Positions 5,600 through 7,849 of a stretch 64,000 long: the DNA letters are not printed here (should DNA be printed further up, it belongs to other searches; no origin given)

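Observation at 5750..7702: LpxL-type lipid A acyltransferase fused to an Elm1/DUF1022-like domain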

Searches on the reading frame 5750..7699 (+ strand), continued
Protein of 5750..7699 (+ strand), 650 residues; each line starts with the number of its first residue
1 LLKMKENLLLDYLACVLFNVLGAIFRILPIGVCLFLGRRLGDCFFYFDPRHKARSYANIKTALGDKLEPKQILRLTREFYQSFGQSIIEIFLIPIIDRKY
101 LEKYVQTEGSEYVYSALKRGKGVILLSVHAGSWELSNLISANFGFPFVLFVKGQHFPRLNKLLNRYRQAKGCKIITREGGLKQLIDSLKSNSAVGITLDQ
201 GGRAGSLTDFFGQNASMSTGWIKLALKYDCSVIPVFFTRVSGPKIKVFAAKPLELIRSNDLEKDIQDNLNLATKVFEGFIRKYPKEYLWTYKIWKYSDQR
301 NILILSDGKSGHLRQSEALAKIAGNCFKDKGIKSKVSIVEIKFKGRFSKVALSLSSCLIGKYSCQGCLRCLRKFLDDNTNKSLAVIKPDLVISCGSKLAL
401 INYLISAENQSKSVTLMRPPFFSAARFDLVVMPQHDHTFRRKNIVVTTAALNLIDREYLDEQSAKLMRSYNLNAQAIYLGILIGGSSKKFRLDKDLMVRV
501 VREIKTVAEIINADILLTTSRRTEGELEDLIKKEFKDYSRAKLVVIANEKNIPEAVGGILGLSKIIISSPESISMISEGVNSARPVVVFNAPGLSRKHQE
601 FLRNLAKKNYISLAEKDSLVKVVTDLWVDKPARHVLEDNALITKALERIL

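Call 23: predict_structure(alignment_id=A1)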
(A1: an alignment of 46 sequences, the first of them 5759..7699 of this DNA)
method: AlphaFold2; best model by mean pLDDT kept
length: 647 residues; sequences in the alignment: 46
mean_pLDDT: 87.6   pTM: 0.84
mean pLDDT of the five models: 87.6, 87.2, 84.1, 84.0, 81.6
residues with pLDDT >= 90: 316; 70-90: 300; 50-70: 30; < 50: 1
segments of 3 or more residues with pLDDT < 50: none
pLDDT, mean of each block of 10 residues (from residue 1): 76 89 91 94 88 86 83 90 89 88 90 91 72 77 75 81 85 77 90 82 86 89 93 84 91 93 94 91 72 87 89 95 92 94 82 70 76 89 91 89 90 82 90 86 92 93 92 93 80 93 96 87 88 91 79 92 92 92 92 91 93 92 90 91 93
secondary structure, 60 per line:
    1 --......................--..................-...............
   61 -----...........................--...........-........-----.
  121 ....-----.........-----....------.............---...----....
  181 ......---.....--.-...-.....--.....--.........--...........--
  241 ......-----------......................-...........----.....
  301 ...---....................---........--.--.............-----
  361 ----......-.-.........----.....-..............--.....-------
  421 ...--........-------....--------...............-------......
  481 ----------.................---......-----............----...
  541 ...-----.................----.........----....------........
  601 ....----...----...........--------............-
elements in order: H3-24 H27-44 H46-60 H66-92 H95-101 E102-105 H107-114 E120-124 H130-138 E144-147 H154-166 E170-172 H177-186 E190-194 E203-207 E210-214 H217-225 E228-238 E241-246 H258-279 H281-291 E296-303 H307-326 E330-337 H343-355 H365-370 H374-382 E387-391 H393-406 E409-413 E426-430 E441-444 H453-467 E475-480 H491-507 E511-516 H522-533 E538-543 H549-559 E560-565 H570-578 E583-586 H593-604 E609-611 H616-626 H635-646
